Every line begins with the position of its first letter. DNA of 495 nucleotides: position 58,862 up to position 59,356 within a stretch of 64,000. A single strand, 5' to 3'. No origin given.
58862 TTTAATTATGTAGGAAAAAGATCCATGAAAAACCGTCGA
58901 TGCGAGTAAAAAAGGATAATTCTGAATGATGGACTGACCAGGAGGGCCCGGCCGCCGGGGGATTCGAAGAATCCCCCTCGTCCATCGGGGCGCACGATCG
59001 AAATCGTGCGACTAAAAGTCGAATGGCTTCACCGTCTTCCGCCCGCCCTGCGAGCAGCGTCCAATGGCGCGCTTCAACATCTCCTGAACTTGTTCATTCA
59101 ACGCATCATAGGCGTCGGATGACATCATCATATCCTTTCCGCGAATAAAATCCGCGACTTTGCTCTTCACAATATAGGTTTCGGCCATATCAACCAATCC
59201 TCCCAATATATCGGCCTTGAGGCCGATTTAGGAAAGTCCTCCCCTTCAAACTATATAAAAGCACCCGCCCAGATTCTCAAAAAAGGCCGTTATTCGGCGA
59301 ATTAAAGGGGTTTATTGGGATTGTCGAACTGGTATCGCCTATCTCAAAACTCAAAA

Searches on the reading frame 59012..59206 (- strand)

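Call 100: search_protein_families(library=pfam, proteins=[window:59012-59206:-], max_evalue=0.01)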
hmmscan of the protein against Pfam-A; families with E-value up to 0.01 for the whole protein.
window:59012-59206:- (64 aa): 1 family
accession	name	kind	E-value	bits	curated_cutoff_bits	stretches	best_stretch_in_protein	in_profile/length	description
PF00808.29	CBFD_NFYB_HMF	-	0.0025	18.5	21.4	1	34-63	31-60/65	Histone-like transcription factor (CBF/NF-Y) and archaeal histone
